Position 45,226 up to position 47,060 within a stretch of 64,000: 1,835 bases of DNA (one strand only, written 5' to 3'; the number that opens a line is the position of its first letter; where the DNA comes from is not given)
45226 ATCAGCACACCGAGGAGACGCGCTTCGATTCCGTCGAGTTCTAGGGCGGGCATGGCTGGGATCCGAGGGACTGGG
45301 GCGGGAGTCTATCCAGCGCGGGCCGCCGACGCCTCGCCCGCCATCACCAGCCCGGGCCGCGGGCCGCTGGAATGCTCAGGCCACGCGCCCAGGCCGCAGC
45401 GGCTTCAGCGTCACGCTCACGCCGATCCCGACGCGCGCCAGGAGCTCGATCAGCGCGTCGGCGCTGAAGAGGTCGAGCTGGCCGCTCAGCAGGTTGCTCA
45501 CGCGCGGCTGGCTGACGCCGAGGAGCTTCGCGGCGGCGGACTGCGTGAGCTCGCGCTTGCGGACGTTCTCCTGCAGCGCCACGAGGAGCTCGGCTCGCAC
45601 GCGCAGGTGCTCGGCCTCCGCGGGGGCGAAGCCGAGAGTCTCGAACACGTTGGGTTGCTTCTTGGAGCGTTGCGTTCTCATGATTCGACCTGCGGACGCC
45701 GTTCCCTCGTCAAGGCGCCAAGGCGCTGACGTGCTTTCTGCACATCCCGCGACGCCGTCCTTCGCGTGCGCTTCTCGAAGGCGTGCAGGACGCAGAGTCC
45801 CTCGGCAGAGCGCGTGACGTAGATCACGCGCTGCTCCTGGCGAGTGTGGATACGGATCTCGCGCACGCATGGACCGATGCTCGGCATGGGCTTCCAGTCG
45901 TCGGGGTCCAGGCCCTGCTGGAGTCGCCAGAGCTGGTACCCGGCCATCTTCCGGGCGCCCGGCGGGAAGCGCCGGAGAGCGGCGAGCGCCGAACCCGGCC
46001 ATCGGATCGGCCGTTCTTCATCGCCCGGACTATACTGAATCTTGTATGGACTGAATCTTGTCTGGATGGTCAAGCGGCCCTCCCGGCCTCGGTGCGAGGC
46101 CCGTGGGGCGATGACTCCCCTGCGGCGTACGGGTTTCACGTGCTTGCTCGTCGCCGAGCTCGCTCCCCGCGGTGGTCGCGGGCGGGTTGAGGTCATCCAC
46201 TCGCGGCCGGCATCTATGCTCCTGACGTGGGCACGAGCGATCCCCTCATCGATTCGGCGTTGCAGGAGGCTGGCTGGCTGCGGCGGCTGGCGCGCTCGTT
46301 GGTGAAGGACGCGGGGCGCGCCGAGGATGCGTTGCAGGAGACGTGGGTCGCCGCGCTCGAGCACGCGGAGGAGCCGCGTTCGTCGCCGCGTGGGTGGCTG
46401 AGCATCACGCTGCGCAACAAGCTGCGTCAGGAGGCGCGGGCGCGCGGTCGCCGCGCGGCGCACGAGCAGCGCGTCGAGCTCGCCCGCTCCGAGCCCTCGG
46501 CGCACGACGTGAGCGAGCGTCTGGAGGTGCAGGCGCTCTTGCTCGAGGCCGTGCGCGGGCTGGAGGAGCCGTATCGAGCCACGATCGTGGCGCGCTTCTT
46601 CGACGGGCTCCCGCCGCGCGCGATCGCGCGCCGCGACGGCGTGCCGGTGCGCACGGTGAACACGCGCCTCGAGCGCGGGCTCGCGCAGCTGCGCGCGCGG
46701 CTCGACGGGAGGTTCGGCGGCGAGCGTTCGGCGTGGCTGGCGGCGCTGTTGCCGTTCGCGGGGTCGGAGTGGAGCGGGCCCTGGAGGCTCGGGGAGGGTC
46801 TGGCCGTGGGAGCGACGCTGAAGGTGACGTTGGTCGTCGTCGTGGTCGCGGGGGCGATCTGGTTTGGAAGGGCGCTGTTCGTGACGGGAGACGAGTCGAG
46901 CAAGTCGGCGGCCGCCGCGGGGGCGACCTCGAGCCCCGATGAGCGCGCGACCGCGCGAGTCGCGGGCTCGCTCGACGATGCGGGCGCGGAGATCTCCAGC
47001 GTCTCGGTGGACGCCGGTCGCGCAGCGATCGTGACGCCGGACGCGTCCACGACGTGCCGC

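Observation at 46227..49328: One-polypeptide ECF sigma factor tethered to the membrane and fused to an ~800-aa extracytoplasmic domain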

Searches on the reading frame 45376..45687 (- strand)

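Call 25: search_protein_families(library=pfam, proteins=[window:45376-45687:-], max_evalue=0.001)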
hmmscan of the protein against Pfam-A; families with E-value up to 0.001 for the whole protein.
window:45376-45687:- (103 aa): 3 families
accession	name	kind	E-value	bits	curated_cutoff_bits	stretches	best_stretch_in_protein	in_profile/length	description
PF13744.12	HTH_37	-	2e-20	72.8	27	1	21-93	6-78/80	Helix-turn-helix domain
PF13560.12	HTH_31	-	1.6e-06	28.7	27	1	32-87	13-55/64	Helix-turn-helix domain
PF01381.28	HTH_3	-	1.2e-05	25.6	23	1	44-85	7-47/55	Helix-turn-helix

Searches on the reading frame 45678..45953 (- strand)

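Call 25: search_protein_families(library=pfam, proteins=[window:45678-45953:-], max_evalue=0.001)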
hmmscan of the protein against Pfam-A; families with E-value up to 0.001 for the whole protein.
window:45678-45953:- (91 aa): 1 family
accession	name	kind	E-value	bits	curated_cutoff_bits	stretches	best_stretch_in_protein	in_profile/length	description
PF05973.20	Gp49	-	6.8e-14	52.1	23.9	1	2-78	12-89/90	Phage derived protein Gp49-like (DUF891)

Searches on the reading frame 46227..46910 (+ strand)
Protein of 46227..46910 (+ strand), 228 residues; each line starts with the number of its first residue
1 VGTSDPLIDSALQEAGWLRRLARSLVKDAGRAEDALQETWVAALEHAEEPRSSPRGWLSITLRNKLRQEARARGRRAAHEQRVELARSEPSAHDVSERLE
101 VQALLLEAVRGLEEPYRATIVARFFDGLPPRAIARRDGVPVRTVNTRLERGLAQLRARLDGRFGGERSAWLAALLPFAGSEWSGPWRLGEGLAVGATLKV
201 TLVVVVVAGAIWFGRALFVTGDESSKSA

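Call 32: find_related_loci(query=A4, collection=genome_contigs, flank=6000)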
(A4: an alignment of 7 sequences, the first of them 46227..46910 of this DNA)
Query A4 (228 aa) in genome_contigs; peptide patterns used: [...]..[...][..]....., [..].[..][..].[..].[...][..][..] (x = any residue, [..] = any of these).
462 stretches matched a pattern; 128 encode a relative of the query (tblastn E <= 1e-3); the best 80 are kept; 80 distinct loci.
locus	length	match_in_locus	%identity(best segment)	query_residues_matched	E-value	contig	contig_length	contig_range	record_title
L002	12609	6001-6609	62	8-214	1e-64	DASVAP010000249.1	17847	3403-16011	MAG TPA_asm: Planctomycetota bacterium isolate SMAG_U1956 k141_318499, whole genome shotgun sequence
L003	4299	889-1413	71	3-178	6e-56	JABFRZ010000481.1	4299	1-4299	MAG: Planctomycetota bacterium isolate S-RSF-IL-06 seq_10506, whole genome shotgun sequence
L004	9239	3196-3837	47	12-211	1e-41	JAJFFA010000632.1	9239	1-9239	MAG: Planctomycetota bacterium isolate OFTM79 OFTM79_631, whole genome shotgun sequence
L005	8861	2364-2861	54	12-175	5e-41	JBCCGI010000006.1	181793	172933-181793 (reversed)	MAG: Planctomycetota bacterium isolate P01_B01_bin.4 k141_1481727_length_181793_cov_37.8369, whole genome shotgun sequen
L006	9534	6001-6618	48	1-199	4e-41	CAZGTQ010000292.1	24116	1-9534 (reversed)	MAG TPA_asm: uncultured Planctomycetaceae bacterium isolate binchicken_co31_237 genome assembly, contig: k141_1858847, w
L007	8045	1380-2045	51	1-216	4e-39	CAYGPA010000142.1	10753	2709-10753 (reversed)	MAG TPA_asm: uncultured Planctomycetaceae bacterium isolate ERP116193_co2_33 genome assembly, contig: NODE_14727_length_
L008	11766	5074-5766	40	12-227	2e-38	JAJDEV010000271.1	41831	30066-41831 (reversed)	MAG: Planctomycetota bacterium isolate OFTM281 OFTM281_270, whole genome shotgun sequence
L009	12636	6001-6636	41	8-215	2e-34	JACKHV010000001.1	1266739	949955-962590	MAG: Planctomycetota bacterium isolate HK-STAS-PLAN-27 HK-STAS-PLAN-27_1, whole genome shotgun sequence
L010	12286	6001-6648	40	6-223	2e-34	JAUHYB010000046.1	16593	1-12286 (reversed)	MAG: bacterium isolate 3_bin.35 NODE_4134_length_16593_cov_2.995870, whole genome shotgun sequence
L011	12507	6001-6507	49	12-177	6e-33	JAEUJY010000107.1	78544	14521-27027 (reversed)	MAG: Myxococcales bacterium isolate new MAG-81 k141_1928423, whole genome shotgun sequence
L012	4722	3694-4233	44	3-176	1e-32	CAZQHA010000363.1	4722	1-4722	MAG TPA_asm: uncultured Planctomycetaceae bacterium isolate SRP287051_co1_201 genome assembly, contig: NODE_21398_length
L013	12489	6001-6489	46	12-174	3e-32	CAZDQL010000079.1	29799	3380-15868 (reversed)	MAG TPA_asm: uncultured Planctomycetaceae bacterium isolate binchicken_co65_43 genome assembly, contig: NODE_6301_length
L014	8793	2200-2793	44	3-199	5e-32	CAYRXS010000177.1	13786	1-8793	MAG TPA_asm: uncultured Planctomycetaceae bacterium isolate binchicken_co97_22 genome assembly, contig: NODE_17860_lengt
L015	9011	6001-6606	38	12-211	9e-32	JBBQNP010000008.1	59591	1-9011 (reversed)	MAG: Planctomycetota bacterium isolate Co_metawrap_274 Cmw_274_k141_24015291_length_59591_cov_11.0000, whole genome shot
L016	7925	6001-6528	46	1-174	1e-31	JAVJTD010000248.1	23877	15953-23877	MAG: Planctomycetota bacterium isolate G1-WW12-33 k141_75002, whole genome shotgun sequence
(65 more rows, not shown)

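Call 46: search_solved_structures(query=A3, max_evalue=0.01, show_alignments=1)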
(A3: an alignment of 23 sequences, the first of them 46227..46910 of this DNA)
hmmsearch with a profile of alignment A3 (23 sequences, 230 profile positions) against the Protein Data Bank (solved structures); distinct sequences matched with E-value up to 0.01: 29.
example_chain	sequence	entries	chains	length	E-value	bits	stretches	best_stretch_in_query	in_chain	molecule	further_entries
6dv9_F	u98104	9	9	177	3.4e-20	75.7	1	14-161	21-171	ECF RNA polymerase sigma factor SigL | RNA polymerase sigma factor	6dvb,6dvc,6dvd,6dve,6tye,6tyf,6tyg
6jcy_F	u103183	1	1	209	1.3e-19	73.8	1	23-162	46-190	ECF RNA polymerase sigma factor SigH,ECF RNA polymerase sigma factor SigE,ECF RNA polymera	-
9m9d_F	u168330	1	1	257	1e-18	70.8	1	9-162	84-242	ECF RNA polymerase sigma factor SigE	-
9m9e_F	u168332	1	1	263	1.1e-18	70.7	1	9-162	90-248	ECF RNA polymerase sigma factor SigE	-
9m98_F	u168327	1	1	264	1.1e-18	70.7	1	9-162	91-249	ECF RNA polymerase sigma factor SigE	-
5wuq_A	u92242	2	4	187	6.4e-18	68.2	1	19-161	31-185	ECF RNA polymerase sigma factor SigW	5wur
6in7_B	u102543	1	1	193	4.7e-17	65.4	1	19-158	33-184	RNA polymerase sigma-H factor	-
8z6g_B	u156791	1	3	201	5e-17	65.3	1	19-159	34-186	RNA polymerase sigma factor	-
5zx2_F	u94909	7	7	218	8.8e-17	64.5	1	24-162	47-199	ECF RNA polymerase sigma factor SigH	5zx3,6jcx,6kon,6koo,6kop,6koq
2q1z_A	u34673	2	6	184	6.8e-15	58.3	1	31-159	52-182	RpoE, ECF SigE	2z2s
4nqw_A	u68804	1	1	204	2.5e-14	56.5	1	19-162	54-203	ECF RNA polymerase sigma factor SigK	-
6jhe_A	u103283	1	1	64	1.6e-12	50.6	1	104-161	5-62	ECF RNA polymerase sigma factor SigW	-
5uxx_A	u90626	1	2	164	5.1e-12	48.9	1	11-160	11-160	RNA polymerase sigma factor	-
4cxf_A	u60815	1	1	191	1e-11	47.9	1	12-164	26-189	RNA POLYMERASE SIGMA FACTOR CNRH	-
1or7_A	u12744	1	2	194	1.2e-11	47.7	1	34-156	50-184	RNA polymerase sigma-E factor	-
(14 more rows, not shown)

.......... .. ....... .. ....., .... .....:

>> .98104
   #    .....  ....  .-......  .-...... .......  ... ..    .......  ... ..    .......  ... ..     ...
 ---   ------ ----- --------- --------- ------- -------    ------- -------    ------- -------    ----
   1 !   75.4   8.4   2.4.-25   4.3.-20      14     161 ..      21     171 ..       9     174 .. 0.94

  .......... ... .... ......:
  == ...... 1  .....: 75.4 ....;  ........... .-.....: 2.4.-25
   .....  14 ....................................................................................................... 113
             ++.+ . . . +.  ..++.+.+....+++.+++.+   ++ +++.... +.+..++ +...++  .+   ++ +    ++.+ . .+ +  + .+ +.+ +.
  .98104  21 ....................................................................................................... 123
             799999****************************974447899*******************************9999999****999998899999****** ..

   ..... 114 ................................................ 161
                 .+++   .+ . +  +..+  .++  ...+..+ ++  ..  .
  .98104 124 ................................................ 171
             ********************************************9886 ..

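Call 73: search_protein_representatives(protein=window:46227-46910:+)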
Query: 228 residues. Proteins with E-value up to 0.001 (for the whole library): 27571; up to 1e-10: 12082; up to 1e-30: 1332. The best 150 are listed.
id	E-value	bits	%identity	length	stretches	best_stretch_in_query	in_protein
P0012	2.0e-74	266.5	62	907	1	4-221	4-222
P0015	4.2e-71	255.6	64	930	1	4-216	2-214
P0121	2.5e-68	246.5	71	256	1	4-179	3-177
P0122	2.1e-51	191.2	54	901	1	4-214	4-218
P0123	2.1e-49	184.7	51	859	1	4-213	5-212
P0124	2.3e-49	184.6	56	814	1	4-214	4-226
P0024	4.0e-49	183.8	54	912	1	6-220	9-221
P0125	5.2e-49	183.4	52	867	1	5-212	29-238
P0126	1.3e-47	178.8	51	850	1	8-209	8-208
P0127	8.8e-47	176.1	47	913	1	9-224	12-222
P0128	1.3e-46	175.5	53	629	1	9-179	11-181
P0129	3.8e-46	174.0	48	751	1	11-209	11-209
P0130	4.3e-46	173.9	50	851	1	2-211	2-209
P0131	6.7e-46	173.2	47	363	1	9-209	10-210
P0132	1.0e-45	172.7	49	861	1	8-211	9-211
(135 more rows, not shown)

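Call 87: predict_structure(alignment_id=A5)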
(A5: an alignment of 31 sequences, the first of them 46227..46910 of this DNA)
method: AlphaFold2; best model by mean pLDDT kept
length: 228 residues; sequences in the alignment: 31
mean_pLDDT: 86.6   pTM: 0.55
mean pLDDT of the five models: 86.6, 85.1, 84.5, 84.3, 83.1
residues with pLDDT >= 90: 143; 70-90: 49; 50-70: 22; < 50: 14
segments of 3 or more residues with pLDDT < 50: 185-195
pLDDT, mean of each block of 10 residues (from residue 1): 77 93 97 96 86 90 95 94 88 93 96 98 97 98 98 97 95 84 49 54 86 73 51
secondary structure, 60 per line:
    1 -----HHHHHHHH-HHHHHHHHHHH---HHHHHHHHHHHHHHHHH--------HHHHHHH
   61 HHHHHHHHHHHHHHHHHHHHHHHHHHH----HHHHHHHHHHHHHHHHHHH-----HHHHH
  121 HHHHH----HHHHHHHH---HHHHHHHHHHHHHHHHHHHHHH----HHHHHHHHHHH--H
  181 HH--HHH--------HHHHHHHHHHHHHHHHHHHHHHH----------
elements in order: H6-13 H15-25 H29-45 H54-87 H92-110 H116-125 H130-137 H141-162 H167-177 H196-218

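Call 89: fold_search(model_id=the predicted structure, library=pdb)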
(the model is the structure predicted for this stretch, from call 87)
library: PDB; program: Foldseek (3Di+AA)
matches with E <= 10: 282; with E <= 0.001: 25
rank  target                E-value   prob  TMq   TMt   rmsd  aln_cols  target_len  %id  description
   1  9m9e_F                7.9e-06  1.00  0.39  0.47   7.5       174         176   25  Structural Basis of Pausing During Transcription Initiation in Mycobacterium tuberculosis (released 2026-01-14)
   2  6jcx_F                1.2e-05  1.00  0.28  0.35  10.3       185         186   24  Mycobacterium tuberculosis transcription initiation complex with ECF sigma factor sigma H and 6nt RNA (released 2019-05-29)
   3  6dv9_F                1.3e-05  1.00  0.28  0.36  11.6       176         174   27  Crystal structure of Mycobacterium tuberculosis transcription initiation complex(ECF sigma factor L) containing 5nt RN (released 2019-02-20)
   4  6kop_F                1.4e-05  1.00  0.29  0.42  11.2       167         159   27  Mycobacterium tuberculosis initial transcription complex comprising sigma H and 5'-OH RNA of 9 nt (released 2020-03-11)
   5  8z6g_B                2.0e-05  1.00  0.28  0.37  18.6       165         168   24  the AlgU-MucAcyto complex structure in Pseudomonas aeruginosa (released 2024-05-08)
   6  9m98_F                2.4e-05  1.00  0.28  0.39  11.1       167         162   26  Structural Basis of Pausing During Transcription Initiation in Mycobacterium tuberculosis (released 2026-01-14)
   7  5zx2_F                3.2e-05  1.00  0.28  0.36  10.7       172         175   26  Mycobacterium tuberculosis RNA polymerase transcription initiation complex with ECF sigma factor sigma H and 7nt RNA (released 2019-03-20)
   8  6kon_F                3.4e-05  1.00  0.31  0.39   9.8       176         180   27  Mycobacterium tuberculosis initial transcription complex comprising sigma H and 5'-OH RNA of 5 nt (released 2020-03-11)
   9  6in7_B                4.2e-05  1.00  0.27  0.35  19.6       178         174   21  Crystal structure of AlgU in complex with MucA(cyto) (released 2019-07-24)
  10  6koo_F                4.5e-05  1.00  0.29  0.37  10.6       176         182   24  Mycobacterium tuberculosis initial transcription complex comprising sigma H and 5'-OH RNA of 7 nt (released 2020-03-11)
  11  8z6g_D                5.9e-05  1.00  0.29  0.38  18.4       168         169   23  the AlgU-MucAcyto complex structure in Pseudomonas aeruginosa (released 2024-05-08)
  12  6koq_F                6.6e-05  1.00  0.24  0.36  11.4       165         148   24  Mycobacterium tuberculosis initial transcription complex comprising sigma H and 5'-OH RNA of 10 nt (released 2020-03-11)
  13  9m9d_F                7.4e-05  1.00  0.27  0.38  11.6       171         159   26  Structural Basis of Pausing During Transcription Initiation in Mycobacterium tuberculosis (released 2026-01-14)
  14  5wur_A                8.3e-05  1.00  0.28  0.40  21.2       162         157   22  Crystal structure of SigW in complex with its anti-sigma RsiW, an oxdized form (released 2017-03-29)
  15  6jbq_F                9.2e-05  1.00  0.31  0.36   9.1       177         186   20  CryoEM structure of Escherichia coli sigmaE transcription initiation complex containing 5nt of RNA (released 2019-05-29)
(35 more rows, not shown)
